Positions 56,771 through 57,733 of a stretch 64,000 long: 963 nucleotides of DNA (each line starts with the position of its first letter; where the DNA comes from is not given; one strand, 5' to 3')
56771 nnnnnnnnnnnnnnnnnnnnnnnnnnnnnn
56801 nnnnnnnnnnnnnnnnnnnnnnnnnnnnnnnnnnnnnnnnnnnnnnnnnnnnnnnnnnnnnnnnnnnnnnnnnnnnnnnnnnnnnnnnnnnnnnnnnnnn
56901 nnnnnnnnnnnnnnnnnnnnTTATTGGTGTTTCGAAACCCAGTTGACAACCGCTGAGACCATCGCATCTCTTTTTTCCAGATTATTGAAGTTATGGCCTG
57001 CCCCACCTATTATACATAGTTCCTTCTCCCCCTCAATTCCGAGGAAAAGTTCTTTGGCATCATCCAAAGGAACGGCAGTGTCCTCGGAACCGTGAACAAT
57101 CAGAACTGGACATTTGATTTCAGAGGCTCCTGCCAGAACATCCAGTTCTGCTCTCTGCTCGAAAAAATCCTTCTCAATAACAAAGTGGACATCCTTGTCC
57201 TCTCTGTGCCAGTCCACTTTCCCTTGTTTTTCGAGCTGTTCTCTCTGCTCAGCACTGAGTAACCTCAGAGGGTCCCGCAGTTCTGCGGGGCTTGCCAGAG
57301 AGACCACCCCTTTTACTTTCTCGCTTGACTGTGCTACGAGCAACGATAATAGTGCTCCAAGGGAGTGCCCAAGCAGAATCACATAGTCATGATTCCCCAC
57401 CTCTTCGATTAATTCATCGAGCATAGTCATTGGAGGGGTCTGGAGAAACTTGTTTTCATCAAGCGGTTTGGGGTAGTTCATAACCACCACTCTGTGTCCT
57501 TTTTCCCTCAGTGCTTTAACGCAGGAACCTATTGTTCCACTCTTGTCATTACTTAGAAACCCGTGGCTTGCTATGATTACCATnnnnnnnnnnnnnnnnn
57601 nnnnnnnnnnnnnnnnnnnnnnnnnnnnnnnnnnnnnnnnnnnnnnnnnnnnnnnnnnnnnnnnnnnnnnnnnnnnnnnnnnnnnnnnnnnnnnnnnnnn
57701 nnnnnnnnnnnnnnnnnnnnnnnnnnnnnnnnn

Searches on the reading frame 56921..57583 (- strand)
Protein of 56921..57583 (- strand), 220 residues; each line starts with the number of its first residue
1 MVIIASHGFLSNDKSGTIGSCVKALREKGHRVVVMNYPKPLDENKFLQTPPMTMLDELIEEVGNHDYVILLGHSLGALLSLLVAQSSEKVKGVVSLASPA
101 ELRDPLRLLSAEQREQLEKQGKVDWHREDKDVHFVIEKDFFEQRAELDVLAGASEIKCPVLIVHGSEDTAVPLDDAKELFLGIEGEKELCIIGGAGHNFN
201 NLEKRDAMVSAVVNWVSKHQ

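Call 23: search_protein_families(library=pfam, proteins=[window:56921-57583:-], max_evalue=0.01)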
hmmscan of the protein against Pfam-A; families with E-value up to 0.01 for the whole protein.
window:56921-57583:- (220 aa): 15 families
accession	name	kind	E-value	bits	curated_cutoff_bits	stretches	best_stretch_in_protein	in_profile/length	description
PF12146.15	Hydrolase_4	-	3.6e-13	49.8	27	1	54-199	65-234/239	Serine aminopeptidase, S33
PF00561.26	Abhydrolase_1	-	3.3e-11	43.8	25.8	1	23-105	21-112/245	alpha/beta hydrolase fold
PF12697.13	Abhydrolase_6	-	1.2e-07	33.1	26.3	1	56-210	55-216/217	Alpha/beta hydrolase family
PF20408.4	Abhydrolase_11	-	5e-07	30.1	27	1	2-99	4-108/193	Alpha/beta hydrolase domain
PF12695.13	Abhydrolase_5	-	4.2e-06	27.1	27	1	22-104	19-94/164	Alpha/beta hydrolase family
PF01738.24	DLH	-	6.2e-06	26.4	21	1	150-205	136-194/217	Dienelactone hydrolase family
PF20434.5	BD-FAE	-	1.5e-05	25.1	26.8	0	70-179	93-211/215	BD-FAE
PF00326.27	Peptidase_S9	-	6.4e-05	23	22.6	1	63-218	61-208/213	Prolyl oligopeptidase family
PF03959.19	FSH1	-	0.00012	22.3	21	1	54-186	91-189/211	Serine hydrolase (FSH1)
PF06821.19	Ser_hydrolase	-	0.00013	22.4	22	1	55-120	43-95/172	Serine hydrolase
PF08840.17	BAAT_C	-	0.00039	21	20.9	1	65-173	21-129/210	BAAT / Acyl-CoA thioester hydrolase C terminal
PF02129.25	Peptidase_S15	-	0.00065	19.9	23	0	145-197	210-260/262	X-Pro dipeptidyl-peptidase (S15 family)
PF10142.15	PhoPQ_related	-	0.0016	17.6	20.3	1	140-216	244-320/367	PhoPQ-activated pathogenicity-related protein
PF07819.20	PGAP1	-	0.0043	17.3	24.3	1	63-101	88-130/233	PGAP1-like alpha/beta domain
PF00756.26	Esterase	-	0.0079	16.4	22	0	67-189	116-215/251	Putative esterase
